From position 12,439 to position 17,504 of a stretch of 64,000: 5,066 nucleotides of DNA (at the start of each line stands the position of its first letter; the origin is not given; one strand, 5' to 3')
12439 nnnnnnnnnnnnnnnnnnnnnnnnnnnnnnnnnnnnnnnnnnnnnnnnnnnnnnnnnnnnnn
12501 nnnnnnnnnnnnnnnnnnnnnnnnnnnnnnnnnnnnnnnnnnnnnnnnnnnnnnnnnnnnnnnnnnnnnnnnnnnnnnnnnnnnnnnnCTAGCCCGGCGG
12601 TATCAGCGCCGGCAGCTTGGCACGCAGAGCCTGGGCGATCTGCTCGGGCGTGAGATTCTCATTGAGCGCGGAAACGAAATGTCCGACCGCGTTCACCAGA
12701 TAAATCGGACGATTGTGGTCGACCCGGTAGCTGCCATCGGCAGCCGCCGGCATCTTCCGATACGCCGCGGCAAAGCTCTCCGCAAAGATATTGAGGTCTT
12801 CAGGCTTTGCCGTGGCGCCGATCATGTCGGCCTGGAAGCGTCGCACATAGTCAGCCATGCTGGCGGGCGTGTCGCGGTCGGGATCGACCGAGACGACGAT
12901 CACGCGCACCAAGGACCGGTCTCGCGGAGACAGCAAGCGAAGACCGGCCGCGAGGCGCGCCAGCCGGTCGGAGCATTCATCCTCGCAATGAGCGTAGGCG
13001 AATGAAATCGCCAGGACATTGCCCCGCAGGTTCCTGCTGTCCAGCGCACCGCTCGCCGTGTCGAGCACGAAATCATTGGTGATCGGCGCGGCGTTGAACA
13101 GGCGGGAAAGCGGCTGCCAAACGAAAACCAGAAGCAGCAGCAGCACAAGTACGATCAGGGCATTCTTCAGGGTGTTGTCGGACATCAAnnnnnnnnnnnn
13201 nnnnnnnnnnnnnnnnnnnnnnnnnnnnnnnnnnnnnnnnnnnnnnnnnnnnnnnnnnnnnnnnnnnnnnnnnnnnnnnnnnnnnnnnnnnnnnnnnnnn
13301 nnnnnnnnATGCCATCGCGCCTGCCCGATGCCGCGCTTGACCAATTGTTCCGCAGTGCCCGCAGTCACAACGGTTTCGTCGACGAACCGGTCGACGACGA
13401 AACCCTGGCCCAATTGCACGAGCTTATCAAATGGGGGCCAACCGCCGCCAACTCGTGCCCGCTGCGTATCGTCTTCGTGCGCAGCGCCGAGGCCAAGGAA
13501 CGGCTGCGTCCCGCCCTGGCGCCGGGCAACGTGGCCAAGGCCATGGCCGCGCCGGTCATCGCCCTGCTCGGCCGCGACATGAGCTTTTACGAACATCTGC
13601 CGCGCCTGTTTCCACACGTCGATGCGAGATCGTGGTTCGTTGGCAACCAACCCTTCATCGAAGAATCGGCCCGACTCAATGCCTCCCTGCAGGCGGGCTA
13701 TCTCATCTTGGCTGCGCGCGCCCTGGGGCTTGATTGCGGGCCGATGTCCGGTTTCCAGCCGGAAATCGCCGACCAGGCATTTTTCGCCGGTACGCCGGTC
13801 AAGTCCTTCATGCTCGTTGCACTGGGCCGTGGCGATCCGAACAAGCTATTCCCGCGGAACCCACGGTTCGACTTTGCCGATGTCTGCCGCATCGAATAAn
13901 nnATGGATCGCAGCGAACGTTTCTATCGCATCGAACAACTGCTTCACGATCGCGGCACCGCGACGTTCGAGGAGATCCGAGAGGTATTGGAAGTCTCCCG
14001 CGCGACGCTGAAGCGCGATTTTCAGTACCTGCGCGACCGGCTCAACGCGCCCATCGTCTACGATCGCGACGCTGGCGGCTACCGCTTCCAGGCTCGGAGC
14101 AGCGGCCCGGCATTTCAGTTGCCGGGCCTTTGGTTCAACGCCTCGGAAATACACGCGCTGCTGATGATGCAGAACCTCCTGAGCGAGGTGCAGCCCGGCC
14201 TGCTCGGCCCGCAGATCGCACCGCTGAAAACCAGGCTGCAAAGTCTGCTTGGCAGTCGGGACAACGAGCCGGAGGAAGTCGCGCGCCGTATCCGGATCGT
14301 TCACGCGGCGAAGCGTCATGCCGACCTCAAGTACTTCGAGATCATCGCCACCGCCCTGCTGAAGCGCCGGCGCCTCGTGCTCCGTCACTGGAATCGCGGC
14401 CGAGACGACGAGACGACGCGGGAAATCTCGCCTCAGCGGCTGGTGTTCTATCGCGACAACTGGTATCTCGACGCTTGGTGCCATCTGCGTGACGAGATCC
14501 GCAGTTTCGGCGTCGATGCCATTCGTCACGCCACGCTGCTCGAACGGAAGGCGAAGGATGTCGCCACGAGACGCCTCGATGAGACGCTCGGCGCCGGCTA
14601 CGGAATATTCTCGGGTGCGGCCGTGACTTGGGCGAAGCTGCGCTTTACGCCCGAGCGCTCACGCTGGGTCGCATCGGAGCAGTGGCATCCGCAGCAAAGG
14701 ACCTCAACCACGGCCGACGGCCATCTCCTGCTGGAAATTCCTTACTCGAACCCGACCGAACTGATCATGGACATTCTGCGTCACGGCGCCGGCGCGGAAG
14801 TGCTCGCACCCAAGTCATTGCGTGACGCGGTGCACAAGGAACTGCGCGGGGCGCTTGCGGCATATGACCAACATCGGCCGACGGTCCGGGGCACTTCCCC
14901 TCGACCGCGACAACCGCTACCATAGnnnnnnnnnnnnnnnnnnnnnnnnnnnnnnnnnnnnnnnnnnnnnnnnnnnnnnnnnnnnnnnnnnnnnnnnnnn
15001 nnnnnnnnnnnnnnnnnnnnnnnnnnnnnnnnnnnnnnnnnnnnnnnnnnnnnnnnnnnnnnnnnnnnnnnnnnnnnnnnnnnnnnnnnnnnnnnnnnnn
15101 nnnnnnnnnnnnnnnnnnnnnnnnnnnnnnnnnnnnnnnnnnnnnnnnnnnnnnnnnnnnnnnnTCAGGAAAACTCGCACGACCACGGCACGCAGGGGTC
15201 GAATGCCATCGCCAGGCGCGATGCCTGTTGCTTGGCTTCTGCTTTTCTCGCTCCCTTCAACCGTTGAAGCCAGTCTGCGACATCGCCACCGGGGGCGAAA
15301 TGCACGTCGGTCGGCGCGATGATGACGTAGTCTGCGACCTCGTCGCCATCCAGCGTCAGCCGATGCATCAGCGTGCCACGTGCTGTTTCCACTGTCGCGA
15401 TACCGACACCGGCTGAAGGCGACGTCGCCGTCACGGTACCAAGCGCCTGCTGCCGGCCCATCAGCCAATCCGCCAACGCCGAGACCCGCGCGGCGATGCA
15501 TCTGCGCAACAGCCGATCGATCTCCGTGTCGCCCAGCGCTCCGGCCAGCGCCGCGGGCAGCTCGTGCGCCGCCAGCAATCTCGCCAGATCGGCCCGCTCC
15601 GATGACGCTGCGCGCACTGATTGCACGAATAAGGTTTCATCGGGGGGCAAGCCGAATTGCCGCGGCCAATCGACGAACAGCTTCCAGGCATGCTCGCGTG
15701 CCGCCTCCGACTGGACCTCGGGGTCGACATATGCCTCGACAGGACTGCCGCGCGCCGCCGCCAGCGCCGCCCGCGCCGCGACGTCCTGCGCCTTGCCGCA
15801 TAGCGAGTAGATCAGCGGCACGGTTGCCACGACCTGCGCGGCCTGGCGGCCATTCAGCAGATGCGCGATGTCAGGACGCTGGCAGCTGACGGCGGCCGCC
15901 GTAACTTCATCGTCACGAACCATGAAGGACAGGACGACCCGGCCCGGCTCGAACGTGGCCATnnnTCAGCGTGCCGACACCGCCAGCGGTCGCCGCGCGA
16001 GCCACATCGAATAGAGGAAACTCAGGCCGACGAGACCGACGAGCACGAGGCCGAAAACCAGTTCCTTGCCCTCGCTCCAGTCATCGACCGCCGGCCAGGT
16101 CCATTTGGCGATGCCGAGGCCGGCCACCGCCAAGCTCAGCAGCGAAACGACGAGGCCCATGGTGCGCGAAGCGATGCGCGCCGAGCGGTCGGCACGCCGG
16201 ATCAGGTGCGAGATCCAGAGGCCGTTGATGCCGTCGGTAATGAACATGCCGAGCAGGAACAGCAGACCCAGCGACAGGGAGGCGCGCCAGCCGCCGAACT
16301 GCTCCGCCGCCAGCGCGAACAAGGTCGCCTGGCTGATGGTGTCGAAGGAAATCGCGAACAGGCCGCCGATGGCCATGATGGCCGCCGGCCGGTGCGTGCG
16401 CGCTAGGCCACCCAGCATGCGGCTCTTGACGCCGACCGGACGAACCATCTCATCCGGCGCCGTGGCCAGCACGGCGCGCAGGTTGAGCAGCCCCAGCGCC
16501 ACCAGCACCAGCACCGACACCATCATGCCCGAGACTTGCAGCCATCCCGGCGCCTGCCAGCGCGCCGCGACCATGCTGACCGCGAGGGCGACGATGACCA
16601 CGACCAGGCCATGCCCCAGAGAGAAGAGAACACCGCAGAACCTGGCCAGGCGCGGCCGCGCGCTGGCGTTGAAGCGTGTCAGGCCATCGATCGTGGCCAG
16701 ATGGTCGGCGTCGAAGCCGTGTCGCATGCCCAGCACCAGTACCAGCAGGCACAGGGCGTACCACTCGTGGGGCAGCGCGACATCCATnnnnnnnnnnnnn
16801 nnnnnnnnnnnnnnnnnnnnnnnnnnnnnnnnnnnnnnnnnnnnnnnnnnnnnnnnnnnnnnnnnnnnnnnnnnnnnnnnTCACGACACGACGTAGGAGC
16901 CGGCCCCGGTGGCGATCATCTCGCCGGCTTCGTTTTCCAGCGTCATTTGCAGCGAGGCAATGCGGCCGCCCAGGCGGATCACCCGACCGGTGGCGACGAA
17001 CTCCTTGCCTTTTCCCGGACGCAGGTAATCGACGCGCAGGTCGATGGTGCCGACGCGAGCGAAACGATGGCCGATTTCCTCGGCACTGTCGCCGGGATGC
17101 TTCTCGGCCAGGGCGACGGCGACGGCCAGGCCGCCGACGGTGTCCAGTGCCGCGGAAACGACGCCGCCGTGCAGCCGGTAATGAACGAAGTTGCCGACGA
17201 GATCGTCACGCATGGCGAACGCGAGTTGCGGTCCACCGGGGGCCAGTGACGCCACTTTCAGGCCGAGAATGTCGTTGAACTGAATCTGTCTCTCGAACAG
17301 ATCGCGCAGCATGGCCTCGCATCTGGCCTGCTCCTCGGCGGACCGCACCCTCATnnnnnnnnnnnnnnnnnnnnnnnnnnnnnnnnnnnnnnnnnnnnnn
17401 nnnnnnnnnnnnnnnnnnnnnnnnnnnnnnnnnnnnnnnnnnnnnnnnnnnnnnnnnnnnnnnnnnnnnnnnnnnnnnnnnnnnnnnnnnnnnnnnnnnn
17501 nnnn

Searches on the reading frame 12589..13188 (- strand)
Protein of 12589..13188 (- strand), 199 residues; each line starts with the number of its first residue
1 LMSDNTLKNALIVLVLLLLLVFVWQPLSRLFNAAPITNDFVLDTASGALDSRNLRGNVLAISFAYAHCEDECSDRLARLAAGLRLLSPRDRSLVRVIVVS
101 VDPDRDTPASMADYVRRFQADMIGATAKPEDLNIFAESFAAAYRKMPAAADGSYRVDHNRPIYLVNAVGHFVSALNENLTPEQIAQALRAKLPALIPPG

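Call 7: search_protein_families(library=ncbifam, proteins=[window:12589-13188:-], max_evalue=0.001)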
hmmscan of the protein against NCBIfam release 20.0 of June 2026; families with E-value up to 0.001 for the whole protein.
window:12589-13188:- (199 aa): 0 families

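Call 81: search_protein_families(library=pfam, proteins=[window:12589-13188:-], max_evalue=0.001)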
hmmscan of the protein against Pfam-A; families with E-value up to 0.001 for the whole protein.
window:12589-13188:- (199 aa): 1 family
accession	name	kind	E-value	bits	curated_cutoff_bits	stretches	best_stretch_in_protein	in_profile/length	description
PF02630.20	SCO1-SenC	-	1.8e-28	99.6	22.8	1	39-170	3-133/134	SCO1/SenC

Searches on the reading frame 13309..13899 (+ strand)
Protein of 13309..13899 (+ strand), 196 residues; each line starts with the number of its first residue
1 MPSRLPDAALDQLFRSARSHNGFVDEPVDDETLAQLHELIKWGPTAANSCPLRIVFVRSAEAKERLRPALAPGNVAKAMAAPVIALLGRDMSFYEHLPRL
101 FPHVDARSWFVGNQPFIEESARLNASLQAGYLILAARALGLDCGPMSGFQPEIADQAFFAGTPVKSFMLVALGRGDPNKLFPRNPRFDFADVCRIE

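Call 81: search_protein_families(library=pfam, proteins=[window:13309-13899:+], max_evalue=0.001)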
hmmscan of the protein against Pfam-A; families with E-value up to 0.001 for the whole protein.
window:13309-13899:+ (196 aa): 1 family
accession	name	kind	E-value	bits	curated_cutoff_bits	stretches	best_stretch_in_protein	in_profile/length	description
PF00881.29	Nitroreductase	-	6.8e-15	56.1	23.5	1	16-173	3-166/167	Nitroreductase family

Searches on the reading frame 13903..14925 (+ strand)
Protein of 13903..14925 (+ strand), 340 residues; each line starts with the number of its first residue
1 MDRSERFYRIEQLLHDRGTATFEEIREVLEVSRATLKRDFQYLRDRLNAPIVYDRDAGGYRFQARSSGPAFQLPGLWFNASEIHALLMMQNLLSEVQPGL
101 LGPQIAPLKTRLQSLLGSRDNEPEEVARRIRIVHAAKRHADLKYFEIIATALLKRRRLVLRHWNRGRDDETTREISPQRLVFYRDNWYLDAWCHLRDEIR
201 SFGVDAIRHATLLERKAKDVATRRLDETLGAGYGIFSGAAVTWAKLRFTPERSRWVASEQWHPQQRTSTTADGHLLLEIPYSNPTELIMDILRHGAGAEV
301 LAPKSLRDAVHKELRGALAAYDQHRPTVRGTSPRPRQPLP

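Call 81: search_protein_families(library=pfam, proteins=[window:13903-14925:+], max_evalue=0.001)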
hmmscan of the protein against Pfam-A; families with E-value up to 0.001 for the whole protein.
window:13903-14925:+ (340 aa): 4 families
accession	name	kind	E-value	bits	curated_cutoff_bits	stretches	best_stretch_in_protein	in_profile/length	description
PF13280.12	WYL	-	2.1e-20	72.9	21.8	1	144-211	2-69/70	WYL domain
PF25583.1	WCX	-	2.3e-18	66.8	23.9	1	242-318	3-76/76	WCX domain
PF08279.18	HTH_11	-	7.3e-06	26.2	25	1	10-61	6-55/55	HTH domain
PF08220.18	HTH_DeoR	-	1.2e-05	25.4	21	1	9-44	4-39/57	DeoR-like helix-turn-helix domain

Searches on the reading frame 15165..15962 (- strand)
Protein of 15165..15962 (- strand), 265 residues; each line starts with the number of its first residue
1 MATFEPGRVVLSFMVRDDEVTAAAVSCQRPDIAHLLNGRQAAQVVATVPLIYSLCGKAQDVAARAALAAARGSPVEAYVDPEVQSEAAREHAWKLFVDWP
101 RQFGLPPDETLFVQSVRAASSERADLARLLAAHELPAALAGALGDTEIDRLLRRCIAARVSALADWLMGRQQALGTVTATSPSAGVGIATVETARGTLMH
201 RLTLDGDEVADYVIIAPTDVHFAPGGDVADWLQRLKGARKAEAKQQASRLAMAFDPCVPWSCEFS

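Call 81: search_protein_families(library=pfam, proteins=[window:15165-15962:-], max_evalue=0.001)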
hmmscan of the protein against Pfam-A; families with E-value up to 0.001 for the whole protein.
window:15165-15962:- (265 aa): 1 family
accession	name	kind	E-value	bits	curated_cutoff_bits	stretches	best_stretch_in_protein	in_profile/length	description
PF00374.24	NiFeSe_Hases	-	0.00017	21.1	25.8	1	178-258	418-503/508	Nickel-dependent hydrogenase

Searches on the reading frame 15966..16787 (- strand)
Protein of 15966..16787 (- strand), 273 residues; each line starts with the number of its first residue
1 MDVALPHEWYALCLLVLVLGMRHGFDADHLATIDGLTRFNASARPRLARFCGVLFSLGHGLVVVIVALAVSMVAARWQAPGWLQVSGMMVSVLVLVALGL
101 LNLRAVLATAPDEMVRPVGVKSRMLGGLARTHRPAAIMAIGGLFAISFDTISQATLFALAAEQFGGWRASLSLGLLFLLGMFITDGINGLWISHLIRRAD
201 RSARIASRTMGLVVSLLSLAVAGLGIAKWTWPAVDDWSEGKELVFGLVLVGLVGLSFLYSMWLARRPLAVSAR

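Call 81: search_protein_families(library=pfam, proteins=[window:15966-16787:-], max_evalue=0.001)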
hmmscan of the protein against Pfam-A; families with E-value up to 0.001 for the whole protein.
window:15966-16787:- (273 aa): 1 family
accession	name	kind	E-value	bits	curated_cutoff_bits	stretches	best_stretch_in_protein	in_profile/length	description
PF03824.22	NicO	-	5.5e-15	55.9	27.7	1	11-261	3-285/287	High-affinity nickel-transport protein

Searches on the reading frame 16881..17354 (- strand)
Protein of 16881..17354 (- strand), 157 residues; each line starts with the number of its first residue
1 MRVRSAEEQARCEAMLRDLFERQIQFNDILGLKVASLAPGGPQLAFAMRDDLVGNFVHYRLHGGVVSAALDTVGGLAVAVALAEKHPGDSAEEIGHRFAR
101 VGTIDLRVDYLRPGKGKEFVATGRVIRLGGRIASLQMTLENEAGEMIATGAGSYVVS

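Call 81: search_protein_families(library=pfam, proteins=[window:16881-17354:-], max_evalue=0.001)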
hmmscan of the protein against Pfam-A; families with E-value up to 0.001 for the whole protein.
window:16881-17354:- (157 aa): 2 families
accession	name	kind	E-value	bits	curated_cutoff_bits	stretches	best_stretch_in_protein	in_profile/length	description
PF03061.28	4HBT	-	4e-10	40.3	20.6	1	61-145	4-76/79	Thioesterase superfamily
PF13622.12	4HBT_3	-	1.5e-05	25.6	24.3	1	76-149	17-77/83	Acyl-CoA thioesterase N-terminal domain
